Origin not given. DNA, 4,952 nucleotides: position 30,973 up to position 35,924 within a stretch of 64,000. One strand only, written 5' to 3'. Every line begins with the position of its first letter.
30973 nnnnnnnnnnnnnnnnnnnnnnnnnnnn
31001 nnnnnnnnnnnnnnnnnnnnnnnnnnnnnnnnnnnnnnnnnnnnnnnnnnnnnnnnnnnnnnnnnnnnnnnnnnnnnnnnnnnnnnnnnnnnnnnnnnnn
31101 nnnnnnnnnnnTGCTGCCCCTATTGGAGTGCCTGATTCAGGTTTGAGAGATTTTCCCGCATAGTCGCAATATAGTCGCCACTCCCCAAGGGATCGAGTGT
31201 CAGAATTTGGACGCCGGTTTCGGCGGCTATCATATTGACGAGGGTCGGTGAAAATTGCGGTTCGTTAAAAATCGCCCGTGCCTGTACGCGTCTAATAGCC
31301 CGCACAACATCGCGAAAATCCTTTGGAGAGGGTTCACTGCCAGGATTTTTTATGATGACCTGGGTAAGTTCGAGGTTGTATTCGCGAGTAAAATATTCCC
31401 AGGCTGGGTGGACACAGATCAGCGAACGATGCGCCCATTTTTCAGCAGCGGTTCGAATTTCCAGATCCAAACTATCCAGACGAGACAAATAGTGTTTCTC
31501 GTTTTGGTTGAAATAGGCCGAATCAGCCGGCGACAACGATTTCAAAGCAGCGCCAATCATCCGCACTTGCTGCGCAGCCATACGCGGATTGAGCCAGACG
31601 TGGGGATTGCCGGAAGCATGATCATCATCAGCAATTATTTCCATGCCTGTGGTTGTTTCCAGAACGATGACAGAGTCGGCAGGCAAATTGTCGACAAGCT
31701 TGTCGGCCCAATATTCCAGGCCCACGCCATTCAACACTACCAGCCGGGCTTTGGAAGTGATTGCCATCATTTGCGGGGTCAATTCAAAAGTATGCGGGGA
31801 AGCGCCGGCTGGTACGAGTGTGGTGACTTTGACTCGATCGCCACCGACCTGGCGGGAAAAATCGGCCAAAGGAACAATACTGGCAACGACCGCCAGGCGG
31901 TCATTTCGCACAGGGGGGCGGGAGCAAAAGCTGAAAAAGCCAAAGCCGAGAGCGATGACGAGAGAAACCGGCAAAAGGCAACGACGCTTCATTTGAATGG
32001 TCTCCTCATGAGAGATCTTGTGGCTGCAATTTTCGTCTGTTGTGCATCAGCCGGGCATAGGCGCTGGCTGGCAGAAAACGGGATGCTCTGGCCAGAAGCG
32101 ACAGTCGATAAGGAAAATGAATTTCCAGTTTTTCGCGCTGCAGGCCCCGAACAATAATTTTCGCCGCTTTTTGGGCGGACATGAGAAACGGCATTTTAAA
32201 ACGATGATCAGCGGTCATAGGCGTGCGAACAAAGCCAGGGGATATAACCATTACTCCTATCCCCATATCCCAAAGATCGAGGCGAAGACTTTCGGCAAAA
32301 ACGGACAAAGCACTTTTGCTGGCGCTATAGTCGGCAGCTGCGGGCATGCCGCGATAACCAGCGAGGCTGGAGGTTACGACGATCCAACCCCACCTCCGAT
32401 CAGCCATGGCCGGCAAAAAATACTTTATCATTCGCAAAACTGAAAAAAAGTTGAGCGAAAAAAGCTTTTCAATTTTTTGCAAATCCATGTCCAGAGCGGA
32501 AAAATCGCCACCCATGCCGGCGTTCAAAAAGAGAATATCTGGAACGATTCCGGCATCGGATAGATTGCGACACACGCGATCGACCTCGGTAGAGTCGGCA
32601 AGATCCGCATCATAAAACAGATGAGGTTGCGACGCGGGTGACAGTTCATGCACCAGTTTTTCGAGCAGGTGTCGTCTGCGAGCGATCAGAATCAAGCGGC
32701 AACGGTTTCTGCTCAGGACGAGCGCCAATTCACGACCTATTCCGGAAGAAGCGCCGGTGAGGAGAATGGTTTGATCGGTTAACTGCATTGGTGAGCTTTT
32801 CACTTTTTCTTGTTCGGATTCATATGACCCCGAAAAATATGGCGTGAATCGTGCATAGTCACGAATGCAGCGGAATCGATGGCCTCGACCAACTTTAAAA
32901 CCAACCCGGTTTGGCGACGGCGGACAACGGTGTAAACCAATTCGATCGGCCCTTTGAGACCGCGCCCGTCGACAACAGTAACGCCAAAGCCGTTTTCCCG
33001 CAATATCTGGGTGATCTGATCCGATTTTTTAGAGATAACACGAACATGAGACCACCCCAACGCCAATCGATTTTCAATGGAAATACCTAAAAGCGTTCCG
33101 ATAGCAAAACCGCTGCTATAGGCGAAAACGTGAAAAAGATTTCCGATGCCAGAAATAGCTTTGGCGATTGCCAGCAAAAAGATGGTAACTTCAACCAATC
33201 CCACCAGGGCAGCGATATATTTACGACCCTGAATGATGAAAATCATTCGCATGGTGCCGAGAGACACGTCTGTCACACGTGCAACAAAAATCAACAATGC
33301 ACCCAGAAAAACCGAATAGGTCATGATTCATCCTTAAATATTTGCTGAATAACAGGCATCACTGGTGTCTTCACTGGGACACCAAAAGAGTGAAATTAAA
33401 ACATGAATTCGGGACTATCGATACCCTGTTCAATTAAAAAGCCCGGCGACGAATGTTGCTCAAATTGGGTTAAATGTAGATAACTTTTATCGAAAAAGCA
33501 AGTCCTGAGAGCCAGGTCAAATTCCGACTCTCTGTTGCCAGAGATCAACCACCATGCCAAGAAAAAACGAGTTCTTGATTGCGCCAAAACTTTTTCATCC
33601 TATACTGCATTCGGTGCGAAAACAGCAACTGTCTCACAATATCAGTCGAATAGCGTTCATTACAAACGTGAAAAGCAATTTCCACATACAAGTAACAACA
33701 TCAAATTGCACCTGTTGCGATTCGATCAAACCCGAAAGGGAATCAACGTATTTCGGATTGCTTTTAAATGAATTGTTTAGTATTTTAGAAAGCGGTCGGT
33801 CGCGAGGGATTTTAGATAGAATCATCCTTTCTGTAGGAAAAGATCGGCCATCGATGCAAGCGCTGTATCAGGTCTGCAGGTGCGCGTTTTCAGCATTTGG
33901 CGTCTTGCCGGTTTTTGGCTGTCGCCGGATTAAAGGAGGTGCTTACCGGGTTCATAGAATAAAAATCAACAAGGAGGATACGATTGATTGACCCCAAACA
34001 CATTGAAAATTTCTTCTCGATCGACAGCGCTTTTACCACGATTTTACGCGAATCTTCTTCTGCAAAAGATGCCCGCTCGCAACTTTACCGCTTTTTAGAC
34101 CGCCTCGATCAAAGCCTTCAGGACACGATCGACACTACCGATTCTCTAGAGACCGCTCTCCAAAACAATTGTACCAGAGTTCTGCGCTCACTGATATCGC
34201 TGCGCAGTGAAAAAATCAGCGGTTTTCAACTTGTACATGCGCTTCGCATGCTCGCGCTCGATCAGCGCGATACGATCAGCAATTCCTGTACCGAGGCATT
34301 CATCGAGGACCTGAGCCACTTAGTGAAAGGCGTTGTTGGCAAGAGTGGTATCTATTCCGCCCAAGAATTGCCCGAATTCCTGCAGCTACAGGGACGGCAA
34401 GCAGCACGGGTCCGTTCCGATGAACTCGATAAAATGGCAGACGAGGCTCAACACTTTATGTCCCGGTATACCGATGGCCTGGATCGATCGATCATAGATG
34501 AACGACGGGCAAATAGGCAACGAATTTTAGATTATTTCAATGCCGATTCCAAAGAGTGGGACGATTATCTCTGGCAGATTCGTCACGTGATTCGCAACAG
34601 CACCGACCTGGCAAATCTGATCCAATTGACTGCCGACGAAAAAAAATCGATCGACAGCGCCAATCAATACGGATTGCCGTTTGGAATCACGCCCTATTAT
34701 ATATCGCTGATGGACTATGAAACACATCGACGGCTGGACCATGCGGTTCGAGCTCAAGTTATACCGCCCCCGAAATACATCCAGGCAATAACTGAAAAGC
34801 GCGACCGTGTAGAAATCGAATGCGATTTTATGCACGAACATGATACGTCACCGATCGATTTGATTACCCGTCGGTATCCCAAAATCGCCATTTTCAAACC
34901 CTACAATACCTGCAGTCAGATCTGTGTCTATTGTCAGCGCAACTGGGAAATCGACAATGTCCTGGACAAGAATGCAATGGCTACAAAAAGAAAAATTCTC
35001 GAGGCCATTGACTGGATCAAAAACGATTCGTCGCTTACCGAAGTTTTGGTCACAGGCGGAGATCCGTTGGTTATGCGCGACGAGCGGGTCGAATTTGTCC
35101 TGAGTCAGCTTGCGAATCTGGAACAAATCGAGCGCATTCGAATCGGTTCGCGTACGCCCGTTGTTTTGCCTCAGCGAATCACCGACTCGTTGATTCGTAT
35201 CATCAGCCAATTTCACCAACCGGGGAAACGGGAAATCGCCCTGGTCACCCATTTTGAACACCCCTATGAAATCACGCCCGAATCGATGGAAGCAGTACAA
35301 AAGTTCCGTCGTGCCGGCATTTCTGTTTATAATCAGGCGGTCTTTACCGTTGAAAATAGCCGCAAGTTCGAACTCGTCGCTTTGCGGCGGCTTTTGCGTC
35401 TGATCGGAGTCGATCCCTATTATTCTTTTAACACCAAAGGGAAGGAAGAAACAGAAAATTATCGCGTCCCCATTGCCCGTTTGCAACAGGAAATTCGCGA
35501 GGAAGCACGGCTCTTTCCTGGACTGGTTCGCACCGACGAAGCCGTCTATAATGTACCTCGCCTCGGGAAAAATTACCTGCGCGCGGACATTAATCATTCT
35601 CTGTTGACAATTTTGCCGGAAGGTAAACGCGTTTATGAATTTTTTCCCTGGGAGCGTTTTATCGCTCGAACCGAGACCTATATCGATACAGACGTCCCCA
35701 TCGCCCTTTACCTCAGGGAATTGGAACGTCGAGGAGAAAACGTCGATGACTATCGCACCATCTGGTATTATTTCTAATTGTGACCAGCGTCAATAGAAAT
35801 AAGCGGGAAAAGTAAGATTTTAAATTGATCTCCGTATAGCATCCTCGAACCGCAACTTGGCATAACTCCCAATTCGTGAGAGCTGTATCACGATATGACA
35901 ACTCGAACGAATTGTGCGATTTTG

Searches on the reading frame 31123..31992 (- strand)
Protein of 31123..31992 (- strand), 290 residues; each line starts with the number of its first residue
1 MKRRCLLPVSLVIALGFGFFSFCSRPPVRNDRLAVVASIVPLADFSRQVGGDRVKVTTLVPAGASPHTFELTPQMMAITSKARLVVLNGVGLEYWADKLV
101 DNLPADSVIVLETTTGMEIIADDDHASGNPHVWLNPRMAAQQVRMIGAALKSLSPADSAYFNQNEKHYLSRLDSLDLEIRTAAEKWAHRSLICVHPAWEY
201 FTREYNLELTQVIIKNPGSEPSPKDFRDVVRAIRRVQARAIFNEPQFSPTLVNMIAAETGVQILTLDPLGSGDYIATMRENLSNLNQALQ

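Call 3: search_protein_families(library=pfam, proteins=[window:31123-31992:-], max_evalue=0.01)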
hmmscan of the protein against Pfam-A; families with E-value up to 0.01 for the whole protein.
window:31123-31992:- (290 aa): 1 family
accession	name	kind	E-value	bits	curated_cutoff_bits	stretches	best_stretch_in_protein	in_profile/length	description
PF01297.22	ZnuA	-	6e-73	246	29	1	35-288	1-263/263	Zinc-uptake complex component A periplasmic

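Call 4: search_protein_families(library=ncbifam, proteins=[window:31123-31992:-], max_evalue=0.01)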
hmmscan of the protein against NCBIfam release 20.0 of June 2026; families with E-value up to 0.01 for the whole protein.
window:31123-31992:- (290 aa): 8 families
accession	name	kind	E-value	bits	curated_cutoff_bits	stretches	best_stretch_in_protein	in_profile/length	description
NF040870.1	AztC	equivalog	4.7e-47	160.7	350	1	35-289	1-277/277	zinc ABC transporter substrate-binding protein AztC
NF053842.1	MnTportMntCDein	equivalog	1.4e-44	152.4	400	1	32-263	5-248/281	manganese ABC transporter substrate-binding protein MntC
NF007091.2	PRK09545.1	equivalog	1.8e-34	119.4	268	2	122-272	143-293/318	zinc ABC transporter substrate-binding protein ZnuA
TIGR03772.1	anch_rpt_subst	equivalog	9.8e-33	113.5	350.45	2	125-288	313-484/486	anchored repeat ABC transporter, substrate-binding protein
NF053703.1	Mn_SBP_EfaA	exception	1.7e-26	93.1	485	1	29-264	32-276/310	Mn/Fe ABC transporter substrate-binding lipoprotein EfaA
NF040928.1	ABC_lipo_SloC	subfamily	2.2e-26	92.7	525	1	28-264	23-269/304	metal ABC transporter substrate-binding lipoprotein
NF033605.1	Zn_bnd_ABC_AdcA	exception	6e-22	78.3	700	2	124-271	148-294/517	zinc ABC transporter substrate-binding lipoprotein AdcA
NF047355.1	ABC_bind_Mn_Staph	exception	1.4e-20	73.8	500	1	29-264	29-275/309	manganese ABC transporter substrate-binding lipoprotein MntC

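Call 64: search_solved_structures(query=window:31123-31992:-, max_evalue=1e-10, show_alignments=3)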
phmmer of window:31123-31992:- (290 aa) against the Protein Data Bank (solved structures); distinct sequences matched with E-value up to 1e-10: 52.
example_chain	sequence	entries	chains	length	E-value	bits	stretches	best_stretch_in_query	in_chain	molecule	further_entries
2ov1_A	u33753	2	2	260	1.2e-36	129.6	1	32-286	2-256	Periplasmic binding protein component of an ABC type zinc uptake transporter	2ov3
1pq4_A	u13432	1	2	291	9.2e-35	123.5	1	128-286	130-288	periplasmic binding protein component of an ABC type zinc uptake transporter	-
6ru4_A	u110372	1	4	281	7.2e-31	110.7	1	32-280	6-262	Probable adhesion protein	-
6r3z_A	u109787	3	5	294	8.3e-31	110.5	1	32-280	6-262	Probable adhesion protein | Adhesion protein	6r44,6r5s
8svc_A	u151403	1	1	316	1.6e-29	106.3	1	18-262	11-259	Metal ABC transporter substrate-binding protein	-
2o1e_A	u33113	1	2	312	1.6e-28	103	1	28-269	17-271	YcdH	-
7jj8_B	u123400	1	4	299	1.4e-26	96.6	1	32-286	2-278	Zinc-binding lipoprotein AdcA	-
6r6k_A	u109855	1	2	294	1.5e-26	96.6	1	32-280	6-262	ABC transporter substrate-binding protein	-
7jj9_A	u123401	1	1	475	6.6e-26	94.4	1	32-286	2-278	Zinc-binding lipoprotein AdcA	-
5kzj_A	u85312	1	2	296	2.1e-25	92.7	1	20-286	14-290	Periplasmic solute binding protein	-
2xh8_A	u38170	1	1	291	1.1e-24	90.4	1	33-272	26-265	ZINC ABC TRANSPORTER, PERIPLASMIC ZINC-BINDING PROTEIN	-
4utp_A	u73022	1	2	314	1.2e-24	90.3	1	27-264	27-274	MANGANESE ABC TRANSPORTER SUBSTRATE-BINDING LIPOPROTEIN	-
4uto_A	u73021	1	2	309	1.3e-24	90.1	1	27-264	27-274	MANGANESE ABC TRANSPORTER SUBSTRATE-BINDING LIPOPROTEIN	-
1psz_A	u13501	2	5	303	1.5e-24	90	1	29-264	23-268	PROTEIN (SURFACE ANTIGEN PSAA) | MANGANESE ABC TRANSPORTER SUBSTRATE-BINDING LIPOPROTEIN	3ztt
4h0f_A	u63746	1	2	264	2.2e-24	89.4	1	33-289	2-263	Laminin-binding surface protein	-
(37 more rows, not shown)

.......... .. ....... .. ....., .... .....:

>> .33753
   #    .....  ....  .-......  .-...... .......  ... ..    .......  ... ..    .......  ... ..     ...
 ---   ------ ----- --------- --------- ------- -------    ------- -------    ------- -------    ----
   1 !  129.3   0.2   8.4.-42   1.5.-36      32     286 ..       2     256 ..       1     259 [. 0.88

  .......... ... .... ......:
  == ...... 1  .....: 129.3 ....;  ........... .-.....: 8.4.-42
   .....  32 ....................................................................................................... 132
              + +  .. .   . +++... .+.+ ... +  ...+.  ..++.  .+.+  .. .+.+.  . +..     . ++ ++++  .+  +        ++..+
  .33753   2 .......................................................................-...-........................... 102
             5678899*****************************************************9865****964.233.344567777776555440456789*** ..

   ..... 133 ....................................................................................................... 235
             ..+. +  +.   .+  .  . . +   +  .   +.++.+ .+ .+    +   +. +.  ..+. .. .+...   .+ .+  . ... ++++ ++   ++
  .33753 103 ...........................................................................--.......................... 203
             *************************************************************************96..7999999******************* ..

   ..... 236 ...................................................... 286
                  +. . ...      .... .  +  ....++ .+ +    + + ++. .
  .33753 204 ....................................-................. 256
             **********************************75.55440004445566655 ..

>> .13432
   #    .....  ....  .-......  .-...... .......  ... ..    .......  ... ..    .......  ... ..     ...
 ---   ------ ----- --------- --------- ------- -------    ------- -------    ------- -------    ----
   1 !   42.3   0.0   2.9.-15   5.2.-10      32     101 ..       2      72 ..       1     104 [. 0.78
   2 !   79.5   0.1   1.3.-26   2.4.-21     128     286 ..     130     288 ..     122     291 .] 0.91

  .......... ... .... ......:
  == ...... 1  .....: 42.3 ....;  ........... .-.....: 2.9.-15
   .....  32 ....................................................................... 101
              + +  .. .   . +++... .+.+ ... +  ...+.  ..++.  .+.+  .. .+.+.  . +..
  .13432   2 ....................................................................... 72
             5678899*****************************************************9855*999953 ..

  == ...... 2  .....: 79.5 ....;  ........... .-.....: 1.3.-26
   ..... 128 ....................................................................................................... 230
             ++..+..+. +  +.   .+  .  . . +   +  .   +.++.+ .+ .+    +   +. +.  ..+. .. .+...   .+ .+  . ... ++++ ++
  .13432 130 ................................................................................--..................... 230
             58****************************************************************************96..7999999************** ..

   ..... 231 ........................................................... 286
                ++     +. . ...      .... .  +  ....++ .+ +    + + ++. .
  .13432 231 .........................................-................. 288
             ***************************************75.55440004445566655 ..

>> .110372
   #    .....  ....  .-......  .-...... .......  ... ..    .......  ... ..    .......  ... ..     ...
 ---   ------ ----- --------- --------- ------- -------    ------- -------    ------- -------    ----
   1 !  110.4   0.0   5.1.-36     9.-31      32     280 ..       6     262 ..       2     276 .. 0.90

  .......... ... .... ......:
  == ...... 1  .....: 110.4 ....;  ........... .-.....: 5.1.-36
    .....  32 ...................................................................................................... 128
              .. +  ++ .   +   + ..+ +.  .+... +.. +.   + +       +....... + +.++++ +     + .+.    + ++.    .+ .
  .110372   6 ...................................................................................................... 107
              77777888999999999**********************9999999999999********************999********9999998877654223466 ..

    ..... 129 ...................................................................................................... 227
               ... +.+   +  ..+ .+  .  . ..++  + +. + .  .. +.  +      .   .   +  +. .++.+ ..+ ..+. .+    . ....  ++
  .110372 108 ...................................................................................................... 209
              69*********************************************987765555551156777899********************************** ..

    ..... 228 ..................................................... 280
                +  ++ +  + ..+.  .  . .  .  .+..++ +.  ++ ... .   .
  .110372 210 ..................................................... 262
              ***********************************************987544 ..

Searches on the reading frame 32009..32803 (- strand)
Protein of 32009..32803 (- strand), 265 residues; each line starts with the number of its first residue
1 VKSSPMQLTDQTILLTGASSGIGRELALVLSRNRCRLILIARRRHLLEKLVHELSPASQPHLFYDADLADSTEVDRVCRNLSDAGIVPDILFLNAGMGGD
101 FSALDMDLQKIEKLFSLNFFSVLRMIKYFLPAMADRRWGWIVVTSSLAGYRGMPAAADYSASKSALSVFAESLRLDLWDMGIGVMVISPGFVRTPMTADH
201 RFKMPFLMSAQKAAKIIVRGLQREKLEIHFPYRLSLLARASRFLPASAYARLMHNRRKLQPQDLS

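Call 3: search_protein_families(library=pfam, proteins=[window:32009-32803:-], max_evalue=0.01)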
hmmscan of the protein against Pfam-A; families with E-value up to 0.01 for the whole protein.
window:32009-32803:- (265 aa): 4 families
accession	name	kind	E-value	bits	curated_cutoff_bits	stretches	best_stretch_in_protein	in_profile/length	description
PF00106.31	adh_short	-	1.3e-44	152.5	26.6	1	11-200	1-190/195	short chain dehydrogenase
PF13561.12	adh_short_C2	-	6.9e-29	101.5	27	1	17-203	1-187/236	Enoyl-(Acyl carrier protein) reductase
PF08659.16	KR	-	1.8e-10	41.5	22.6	1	12-174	2-164/180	KR domain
PF01370.27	Epimerase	-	0.0046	16.8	20.9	1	13-80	1-62/240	NAD dependent epimerase/dehydratase family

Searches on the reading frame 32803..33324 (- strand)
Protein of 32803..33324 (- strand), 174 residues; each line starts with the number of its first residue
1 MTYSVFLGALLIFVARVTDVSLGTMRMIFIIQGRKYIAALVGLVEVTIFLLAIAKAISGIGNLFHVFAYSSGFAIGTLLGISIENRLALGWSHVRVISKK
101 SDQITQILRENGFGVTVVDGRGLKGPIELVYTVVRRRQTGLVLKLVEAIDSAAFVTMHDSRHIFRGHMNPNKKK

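Call 3: search_protein_families(library=pfam, proteins=[window:32803-33324:-], max_evalue=0.01)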
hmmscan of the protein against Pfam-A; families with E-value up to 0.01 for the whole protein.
window:32803-33324:- (174 aa): 2 families
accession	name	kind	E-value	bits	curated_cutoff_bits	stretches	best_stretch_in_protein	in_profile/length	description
PF18955.5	DUF5698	-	2.4e-15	57.2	27.5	1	24-81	1-58/58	Domain of unknown function (DUF5698)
PF10035.14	DUF2179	-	1.2e-11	44.7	22.8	1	113-164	1-54/55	Uncharacterized protein conserved in bacteria (DUF2179)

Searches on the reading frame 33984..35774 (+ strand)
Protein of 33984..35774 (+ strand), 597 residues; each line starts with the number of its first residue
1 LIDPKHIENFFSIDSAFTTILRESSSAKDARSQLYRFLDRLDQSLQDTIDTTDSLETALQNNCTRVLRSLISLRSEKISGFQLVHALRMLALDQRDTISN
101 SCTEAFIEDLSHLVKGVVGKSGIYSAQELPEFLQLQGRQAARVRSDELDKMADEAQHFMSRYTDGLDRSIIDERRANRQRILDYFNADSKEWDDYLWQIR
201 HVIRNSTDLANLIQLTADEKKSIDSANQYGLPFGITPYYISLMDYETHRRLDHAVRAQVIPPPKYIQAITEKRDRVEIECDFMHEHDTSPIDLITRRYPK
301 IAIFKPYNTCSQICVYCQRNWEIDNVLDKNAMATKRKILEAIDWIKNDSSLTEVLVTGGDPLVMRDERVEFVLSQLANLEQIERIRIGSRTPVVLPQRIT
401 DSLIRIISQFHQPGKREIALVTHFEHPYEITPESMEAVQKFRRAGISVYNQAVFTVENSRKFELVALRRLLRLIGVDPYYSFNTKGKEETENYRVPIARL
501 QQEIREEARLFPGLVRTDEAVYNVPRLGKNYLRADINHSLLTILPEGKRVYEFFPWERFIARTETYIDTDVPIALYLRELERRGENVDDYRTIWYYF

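Call 69: search_protein_families(library=pfam, proteins=[window:33984-35774:+], max_evalue=0.00001)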
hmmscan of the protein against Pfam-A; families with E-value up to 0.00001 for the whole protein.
window:33984-35774:+ (597 aa): 1 family
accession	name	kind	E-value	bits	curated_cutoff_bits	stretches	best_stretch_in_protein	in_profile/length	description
PF04055.27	Radical_SAM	-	1.6e-09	38.6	29.5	1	306-461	3-158/166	Radical SAM superfamily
